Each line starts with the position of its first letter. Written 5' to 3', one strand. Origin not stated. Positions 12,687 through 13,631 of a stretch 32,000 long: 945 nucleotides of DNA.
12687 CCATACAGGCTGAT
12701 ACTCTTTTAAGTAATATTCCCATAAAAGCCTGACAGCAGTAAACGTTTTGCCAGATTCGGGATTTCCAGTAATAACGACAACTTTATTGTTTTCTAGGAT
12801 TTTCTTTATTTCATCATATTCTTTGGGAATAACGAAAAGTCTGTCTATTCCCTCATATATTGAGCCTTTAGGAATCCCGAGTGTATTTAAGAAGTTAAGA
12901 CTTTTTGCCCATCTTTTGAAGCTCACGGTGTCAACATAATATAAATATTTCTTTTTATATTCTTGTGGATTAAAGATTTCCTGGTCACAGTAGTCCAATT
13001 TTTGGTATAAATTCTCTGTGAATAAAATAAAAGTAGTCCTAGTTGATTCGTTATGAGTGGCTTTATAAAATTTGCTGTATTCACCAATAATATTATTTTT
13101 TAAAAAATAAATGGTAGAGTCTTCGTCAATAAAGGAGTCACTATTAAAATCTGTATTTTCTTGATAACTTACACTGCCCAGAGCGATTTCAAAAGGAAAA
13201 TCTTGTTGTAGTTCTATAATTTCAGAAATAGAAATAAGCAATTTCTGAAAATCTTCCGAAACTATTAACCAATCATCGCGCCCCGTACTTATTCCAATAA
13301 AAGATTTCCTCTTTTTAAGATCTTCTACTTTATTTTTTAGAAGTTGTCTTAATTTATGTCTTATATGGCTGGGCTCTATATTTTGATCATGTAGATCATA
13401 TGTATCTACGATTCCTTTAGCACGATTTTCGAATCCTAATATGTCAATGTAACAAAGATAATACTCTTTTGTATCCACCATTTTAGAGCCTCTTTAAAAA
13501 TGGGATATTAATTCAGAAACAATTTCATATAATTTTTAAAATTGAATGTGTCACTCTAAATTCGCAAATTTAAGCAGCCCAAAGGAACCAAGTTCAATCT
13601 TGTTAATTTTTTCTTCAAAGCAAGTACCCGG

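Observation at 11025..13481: NLR/STAND-like gene embedded in the CRISPR locus, with an N-terminal domain resembling a Cas10/GGDEF-type palm (GRDD)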

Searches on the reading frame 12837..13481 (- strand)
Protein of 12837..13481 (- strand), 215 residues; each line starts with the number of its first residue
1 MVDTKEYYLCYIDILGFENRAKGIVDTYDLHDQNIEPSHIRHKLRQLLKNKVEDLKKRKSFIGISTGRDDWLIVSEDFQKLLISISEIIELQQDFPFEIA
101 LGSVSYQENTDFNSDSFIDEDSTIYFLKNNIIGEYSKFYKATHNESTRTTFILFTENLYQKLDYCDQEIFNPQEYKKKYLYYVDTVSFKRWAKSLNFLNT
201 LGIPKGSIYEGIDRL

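Call 8: search_protein_families(library=pfam, proteins=[window:12855-13481:-], max_evalue=10)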
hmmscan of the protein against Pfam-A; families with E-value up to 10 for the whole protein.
seq(209 aa): 0 families

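Call 9: search_protein_families(library=padloc, proteins=[window:12855-13481:-], max_evalue=10)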
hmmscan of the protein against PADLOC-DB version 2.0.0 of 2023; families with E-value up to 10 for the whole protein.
seq(209 aa): 1 family
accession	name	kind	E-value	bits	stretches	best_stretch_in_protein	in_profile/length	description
PDLC02437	BrxA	-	0.032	11.7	2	78-113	188-223/238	BrxA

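Call 11: find_homologous_proteins(query=window:12855-13481:-, max_evalue=0.01)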
Query seq(209 aa): 156 candidates shared short words with the query, none scored E <= 0.01.

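Call 24: search_protein_representatives(protein=window:12837-13481:-)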
Query: 215 residues. Proteins with E-value up to 0.001 (for the whole library): 194; up to 1e-10: 102; up to 1e-30: 1. The best 150 are listed.
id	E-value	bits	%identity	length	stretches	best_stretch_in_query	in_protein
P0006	1.8e-61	223.8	53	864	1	4-215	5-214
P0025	1.9e-25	106.1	37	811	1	6-205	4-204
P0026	4.9e-24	101.5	39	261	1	2-210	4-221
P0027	5.3e-24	101.4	35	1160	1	7-214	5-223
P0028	1.1e-23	100.4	34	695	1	8-205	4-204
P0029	2.8e-21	92.5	34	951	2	5-214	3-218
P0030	4.8e-21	91.7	33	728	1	7-215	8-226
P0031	7.0e-21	91.2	36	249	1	7-176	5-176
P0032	1.1e-20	90.6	35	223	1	6-214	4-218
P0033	2.5e-20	89.4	33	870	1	5-213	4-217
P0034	4.6e-20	88.5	32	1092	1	2-199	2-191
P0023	8.7e-20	87.6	33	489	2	6-204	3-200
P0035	2.2e-19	86.4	35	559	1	7-213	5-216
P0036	2.8e-19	86.0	34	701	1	6-211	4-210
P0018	2.9e-19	85.9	32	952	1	4-215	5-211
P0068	3.4e-15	72.6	30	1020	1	5-213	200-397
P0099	1.4e-12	64.1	34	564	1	8-172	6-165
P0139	9.5e-09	51.6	32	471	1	6-185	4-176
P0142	1.3e-08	51.1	31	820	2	41-181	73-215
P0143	1.7e-08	50.8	29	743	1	12-184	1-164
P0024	7.5e-08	48.6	32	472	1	8-185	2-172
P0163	3.3e-07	46.5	29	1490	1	5-213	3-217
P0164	3.7e-07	46.4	32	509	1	8-183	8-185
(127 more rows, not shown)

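Call 31: find_homologous_proteins(query=A2, max_evalue=0.001)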
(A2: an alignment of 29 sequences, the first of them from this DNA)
Query A2 (29 sequences) (215 aa, profile of the alignment): 28 proteins with E <= 0.001 among 3530 candidates.
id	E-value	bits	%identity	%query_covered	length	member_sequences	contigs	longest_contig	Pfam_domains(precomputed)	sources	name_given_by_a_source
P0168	1.2e-68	249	23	97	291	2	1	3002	PF20720.4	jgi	jgi:hypothetical protein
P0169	1.5e-68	249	27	100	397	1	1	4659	PF20720.4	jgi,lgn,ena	-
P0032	2.5e-67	245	33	99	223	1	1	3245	-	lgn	-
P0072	1.2e-65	239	29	95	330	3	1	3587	PF20720.4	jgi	jgi:hypothetical protein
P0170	3.9e-59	218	30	98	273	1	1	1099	PF20720.4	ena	-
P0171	1.3e-58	216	26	92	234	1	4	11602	-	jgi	jgi:hypothetical protein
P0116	3.2e-57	212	28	97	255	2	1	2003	-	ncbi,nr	ncbi:MAG: hypothetical protein SVM80_13100 [Halobacteriota archaeon]|nr:hypothetical protein [Haloba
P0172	6.3e-55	204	28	92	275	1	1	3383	-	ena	-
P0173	7.0e-52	194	32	71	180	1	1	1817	-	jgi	jgi:hypothetical protein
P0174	9.3e-50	187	25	90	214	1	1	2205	-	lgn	-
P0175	1.0e-49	187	33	90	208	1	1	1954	-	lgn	-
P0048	8.8e-48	181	28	98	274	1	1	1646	-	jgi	-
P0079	1.2e-46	177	29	89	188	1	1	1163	-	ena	-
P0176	1.4e-45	174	24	73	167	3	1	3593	-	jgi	-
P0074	3.3e-40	156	31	74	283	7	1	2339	-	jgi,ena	-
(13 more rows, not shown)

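Call 32: search_solved_structures(query=A2, max_evalue=10, show_alignments=3)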
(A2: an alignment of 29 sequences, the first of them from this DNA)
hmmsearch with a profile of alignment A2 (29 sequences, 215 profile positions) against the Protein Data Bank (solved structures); distinct sequences matched with E-value up to 10: 8.
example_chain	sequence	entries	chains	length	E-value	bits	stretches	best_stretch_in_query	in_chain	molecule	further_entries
8etq_A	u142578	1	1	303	1.9e-06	30.9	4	16-75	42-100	k-cTRP5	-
2wcq_A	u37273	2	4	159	0.025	17.5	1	108-201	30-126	TNF-ALPHA INDUCER PROTEIN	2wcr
3guq_A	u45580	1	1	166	0.026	17.4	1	108-190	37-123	Putative uncharacterized protein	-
3vnc_A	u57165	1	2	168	0.027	17.4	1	108-190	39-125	TIP-alpha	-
3gio_A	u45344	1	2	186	0.034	17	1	109-190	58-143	Putative uncharacterized protein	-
2yv4_A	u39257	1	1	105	1.5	11.6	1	34-85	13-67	Hypothetical protein PH0435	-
2hmf_A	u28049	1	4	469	3.6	10.4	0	48-94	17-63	Probable aspartokinase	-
3c1m_A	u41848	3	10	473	3.7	10.4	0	48-94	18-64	Probable aspartokinase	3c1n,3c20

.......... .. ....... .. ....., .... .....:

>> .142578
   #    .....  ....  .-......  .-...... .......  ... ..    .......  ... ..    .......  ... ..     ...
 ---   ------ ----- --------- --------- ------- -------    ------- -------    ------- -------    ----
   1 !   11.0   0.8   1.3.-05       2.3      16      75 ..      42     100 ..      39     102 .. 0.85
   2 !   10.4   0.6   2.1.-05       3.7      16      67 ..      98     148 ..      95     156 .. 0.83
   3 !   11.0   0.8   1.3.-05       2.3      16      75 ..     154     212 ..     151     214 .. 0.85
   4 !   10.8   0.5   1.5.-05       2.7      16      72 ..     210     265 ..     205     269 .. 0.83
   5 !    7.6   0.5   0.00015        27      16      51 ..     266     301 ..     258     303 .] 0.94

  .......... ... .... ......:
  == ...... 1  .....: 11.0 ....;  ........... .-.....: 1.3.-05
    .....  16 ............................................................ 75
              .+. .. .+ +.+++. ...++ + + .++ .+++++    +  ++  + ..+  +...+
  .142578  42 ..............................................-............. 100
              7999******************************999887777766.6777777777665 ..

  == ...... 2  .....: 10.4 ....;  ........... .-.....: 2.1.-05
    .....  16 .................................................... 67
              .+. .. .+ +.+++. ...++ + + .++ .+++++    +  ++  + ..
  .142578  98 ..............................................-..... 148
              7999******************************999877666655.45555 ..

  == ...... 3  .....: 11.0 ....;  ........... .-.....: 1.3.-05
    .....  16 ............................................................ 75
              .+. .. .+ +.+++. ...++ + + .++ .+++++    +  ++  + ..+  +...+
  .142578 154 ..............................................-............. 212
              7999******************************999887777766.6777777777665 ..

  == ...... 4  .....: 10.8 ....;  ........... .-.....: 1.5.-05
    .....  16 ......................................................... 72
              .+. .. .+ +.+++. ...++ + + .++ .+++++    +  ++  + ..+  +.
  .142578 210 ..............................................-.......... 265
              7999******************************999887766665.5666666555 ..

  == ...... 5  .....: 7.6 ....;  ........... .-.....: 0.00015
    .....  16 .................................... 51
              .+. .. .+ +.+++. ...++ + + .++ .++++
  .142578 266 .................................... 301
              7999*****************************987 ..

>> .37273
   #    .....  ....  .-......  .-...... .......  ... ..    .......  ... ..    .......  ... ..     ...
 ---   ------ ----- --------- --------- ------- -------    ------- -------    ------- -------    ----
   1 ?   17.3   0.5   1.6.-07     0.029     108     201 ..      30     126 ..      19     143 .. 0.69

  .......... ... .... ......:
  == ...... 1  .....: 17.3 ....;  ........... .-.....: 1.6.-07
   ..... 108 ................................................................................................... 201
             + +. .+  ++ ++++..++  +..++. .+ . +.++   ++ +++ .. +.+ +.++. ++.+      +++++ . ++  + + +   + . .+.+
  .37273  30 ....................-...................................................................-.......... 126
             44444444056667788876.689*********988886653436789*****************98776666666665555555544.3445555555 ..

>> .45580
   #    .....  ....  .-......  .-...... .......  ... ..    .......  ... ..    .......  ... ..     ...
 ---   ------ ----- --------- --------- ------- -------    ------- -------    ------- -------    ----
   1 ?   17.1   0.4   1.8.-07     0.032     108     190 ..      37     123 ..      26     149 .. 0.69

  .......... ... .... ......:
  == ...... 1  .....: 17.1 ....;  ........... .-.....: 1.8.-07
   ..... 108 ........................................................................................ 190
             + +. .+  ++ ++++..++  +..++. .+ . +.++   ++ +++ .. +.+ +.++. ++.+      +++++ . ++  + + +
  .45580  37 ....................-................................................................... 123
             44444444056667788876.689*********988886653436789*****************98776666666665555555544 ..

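Call 41: predict_structure(alignment_id=A3)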
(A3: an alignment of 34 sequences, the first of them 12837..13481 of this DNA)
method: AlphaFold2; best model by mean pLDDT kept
length: 215 residues; sequences in the alignment: 34
mean_pLDDT: 91.1   pTM: 0.87
mean pLDDT of the five models: 91.1, 90.8, 90.3, 89.5, 84.9
residues with pLDDT >= 90: 170; 70-90: 32; 50-70: 12; < 50: 1
segments of 3 or more residues with pLDDT < 50: none
pLDDT, mean of each block of 10 residues (from residue 1): 93 92 92 94 92 92 88 95 95 90 96 92 94 97 96 97 91 94 95 90 64 59
secondary structure, 60 per line:
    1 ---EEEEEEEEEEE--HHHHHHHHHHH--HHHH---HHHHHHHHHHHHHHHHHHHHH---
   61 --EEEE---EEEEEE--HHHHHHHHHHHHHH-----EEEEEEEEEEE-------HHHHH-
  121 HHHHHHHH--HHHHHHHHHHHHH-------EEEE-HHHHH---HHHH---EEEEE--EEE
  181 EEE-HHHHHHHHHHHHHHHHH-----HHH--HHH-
elements in order: E4-14 H17-27 H30-33 H37-57 E63-66 E70-75 H78-91 E97-107 H115-119 H121-128 H131-143 E151-154 H156-160 H164-167 E171-175 E178-183 H185-201

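Call 45: fold_search(model_id=the predicted structure, library=pdb)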
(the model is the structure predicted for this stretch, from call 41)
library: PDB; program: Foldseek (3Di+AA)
matches with E <= 10: 878; with E <= 0.001: 59
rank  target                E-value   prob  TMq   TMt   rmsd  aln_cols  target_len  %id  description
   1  5oyh_D                6.4e-05  1.00  0.47  0.53   6.8       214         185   15  crystal structure of the catalytic core of a rhodopsin-guanylyl cyclase with converted specificity in complex with ATP (released 2018-06-06)
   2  5o5k_A                7.2e-05  1.00  0.42  0.42   6.8       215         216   15  X-ray structure of a bacterial adenylyl cyclase soluble domain (released 2017-11-01)
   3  5o5l_A                8.6e-05  1.00  0.43  0.41   6.7       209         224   14  X-ray structure of a bacterial adenylyl cyclase soluble domain, solved at cryogenic temperature (released 2017-11-01)
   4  5oyh_O                1.0e-04  1.00  0.48  0.56   6.3       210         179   15  crystal structure of the catalytic core of a rhodopsin-guanylyl cyclase with converted specificity in complex with ATP (released 2018-06-06)
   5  1y11                  1.0e-04  1.00  0.45  0.29   5.8       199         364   14  Mycobacterial adenylyl cyclase Rv1264, holoenzyme, active state (released 2005-05-24)
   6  1wc1_C                1.0e-04  1.00  0.46  0.51   6.0       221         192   10  Soluble adenylyl cyclase CyaC from S. platensis in complex with Rp- ATPalphaS (released 2004-12-20)
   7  4wp3_F                1.1e-04  1.00  0.47  0.54   6.1       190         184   12  Crystal Structure of Adenylyl cyclase from Mycobacterium avium Ma1120 wild type (released 2015-09-02)
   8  5oyh_B                1.2e-04  1.00  0.48  0.54   6.4       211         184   15  crystal structure of the catalytic core of a rhodopsin-guanylyl cyclase with converted specificity in complex with ATP (released 2018-06-06)
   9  7yz9_A                1.3e-04  1.00  0.47  0.55   5.9       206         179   14  Structure of catalytic domain of Rv1625c bound to nanobody NB4 (released 2022-08-31)
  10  5oyh_E                1.4e-04  1.00  0.47  0.54   6.9       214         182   14  crystal structure of the catalytic core of a rhodopsin-guanylyl cyclase with converted specificity in complex with ATP (released 2018-06-06)
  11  6aob_A                1.5e-04  1.00  0.48  0.56   6.3       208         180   15  Crystal structure of non-canonical dimeric guanylyl cyclase domain of RhoGC fusion protein from the aquatic fungus Bla (released 2017-11-22)
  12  2wz1_B                1.5e-04  1.00  0.46  0.50   6.6       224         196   12  STRUCTURE OF THE CATALYTIC DOMAIN OF HUMAN SOLUBLE GUANYLATE CYCLASE 1 BETA 3. (released 2009-12-01)
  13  5oyh_M                1.6e-04  1.00  0.47  0.55   6.2       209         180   15  crystal structure of the catalytic core of a rhodopsin-guanylyl cyclase with converted specificity in complex with ATP (released 2018-06-06)
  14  1wc3_B                1.6e-04  1.00  0.46  0.50   6.4       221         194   11  Soluble adenylyl cyclase CyaC from S. platensis in complex with alpha, beta-methylene-ATP and Strontium (released 2004-12-20)
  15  4yut_A                1.8e-04  1.00  0.49  0.33   9.6       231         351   10  Crystal structure of photoactivated adenylyl cyclase of a cyanobacteriaOscillatoria acuminata in orthorhombic form (released 2016-06-01)
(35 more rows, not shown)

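Call 52: fold_search(model_id=the predicted structure, library=viral)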
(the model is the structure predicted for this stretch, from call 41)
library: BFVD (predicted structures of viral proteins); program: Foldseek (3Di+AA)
matches with E <= 10: 592; with E <= 0.001: 2
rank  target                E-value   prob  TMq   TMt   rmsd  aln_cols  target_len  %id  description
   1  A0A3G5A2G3            3.5e-04  1.00  0.51  0.30   5.1       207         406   14  Response regulator [Harvfovirus sp.]
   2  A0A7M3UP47            6.4e-04  0.99  0.32  0.39   8.9       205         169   13  Uncharacterized protein [Pyramimonas orientalis virus]
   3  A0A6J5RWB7            1.5e-03  0.95  0.37  0.15  14.2       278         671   10  COG4252 Predicted transmembrane sensor domain [uncultured Caudovirales phage]
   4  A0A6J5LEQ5            7.8e-03  0.95  0.34  0.23   7.0       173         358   15  Diguanylate cyclase AdrA [uncultured Caudovirales phage]
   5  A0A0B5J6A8            1.1e-02  0.97  0.47  0.13  12.2       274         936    8  Serine/threonine kinase motif-containing protein [Pandoravirus inopinatum]
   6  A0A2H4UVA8            1.1e-02  0.99  0.32  0.10   8.5       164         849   15  Non-LTR retrotransposon [Bodo saltans virus]
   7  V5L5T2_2              1.5e-02  0.98  0.34  0.11   5.7       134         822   15  (no name in the UniProt tables at hand)
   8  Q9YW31                1.5e-02  0.97  0.31  0.14   9.0       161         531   12  ORF MSV061 putative LINE reverse transcriptase, similar to Caenorhabditis elegans GB:U00063 [Melanoplus sanguinipes entomopoxvirus]
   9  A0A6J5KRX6            2.4e-02  0.87  0.41  0.32  10.7       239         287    9  Guanylate cyclase domain-containing protein [uncultured Caudovirales phage]
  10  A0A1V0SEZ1            2.6e-02  0.82  0.30  0.13  13.2       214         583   15  Reverse transcriptase [Hokovirus HKV1]
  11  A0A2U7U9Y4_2          4.1e-02  0.90  0.45  0.11  11.2       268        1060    8  Serine/threonine protein kinase [Pandoravirus quercus]
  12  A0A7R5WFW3            4.1e-02  0.25  0.26  0.16  22.4       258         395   13  Putative reverse transcriptase [Diachasmimorpha longicaudata entomopoxvirus]
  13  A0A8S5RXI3            4.4e-02  0.80  0.31  0.22  12.8       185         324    9  Reverse transcriptase domain-containing protein [virus sp. ctU8j8]
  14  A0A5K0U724            4.4e-02  0.33  0.27  0.06  17.9       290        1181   10  Uncharacterized protein [Yasminevirus sp. GU-2018]
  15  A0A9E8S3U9            5.0e-02  0.54  0.23  0.29   8.5       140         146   18  (no name in the UniProt tables at hand)
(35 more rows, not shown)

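Call 81: search_protein_families(library=pfam, proteins=[P0099, P0139, P0142, P0143, P0164, P0068, P0163], max_evalue=0.0001)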
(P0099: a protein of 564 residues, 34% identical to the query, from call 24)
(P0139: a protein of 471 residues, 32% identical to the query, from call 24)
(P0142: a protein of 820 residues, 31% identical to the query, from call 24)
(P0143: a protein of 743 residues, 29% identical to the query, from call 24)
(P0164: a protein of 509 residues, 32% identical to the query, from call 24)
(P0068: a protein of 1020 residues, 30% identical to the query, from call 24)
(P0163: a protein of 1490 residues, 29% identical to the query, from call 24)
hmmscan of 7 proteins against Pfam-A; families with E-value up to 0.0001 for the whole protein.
P0099 (564 aa): 2 families
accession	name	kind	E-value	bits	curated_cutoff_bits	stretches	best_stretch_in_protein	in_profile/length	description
PF00432.27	Prenyltrans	-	4.4e-09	36.6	26.5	0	298-401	13-115/304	Prenyltransferase alpha-alpha toroid domain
PF13243.12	SQHop_cyclase_C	-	6.1e-05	22.6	26.1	0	335-383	158-204/319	Squalene-hopene cyclase C-terminal domain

P0139 (471 aa): 0 families

P0142 (820 aa): 0 families

P0143 (743 aa): 0 families

P0164 (509 aa): 0 families

P0068 (1020 aa): 3 families
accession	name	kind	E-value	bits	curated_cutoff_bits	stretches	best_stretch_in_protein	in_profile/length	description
PF20720.3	nSTAND3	-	6e-23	81.7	27.2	1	400-555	1-153/155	Novel STAND NTPase 3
PF04471.18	Mrr_cat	-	1.5e-05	25.5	21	1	17-124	3-102/115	Restriction endonuclease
PF02562.22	PhoH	-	5.9e-05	23.1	27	0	406-443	9-46/205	PhoH-like protein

P0163 (1490 aa): 1 family
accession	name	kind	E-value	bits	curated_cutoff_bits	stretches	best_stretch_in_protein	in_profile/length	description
PF20720.3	nSTAND3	-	1.8e-19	70.4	27.2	1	224-381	5-151/155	Novel STAND NTPase 3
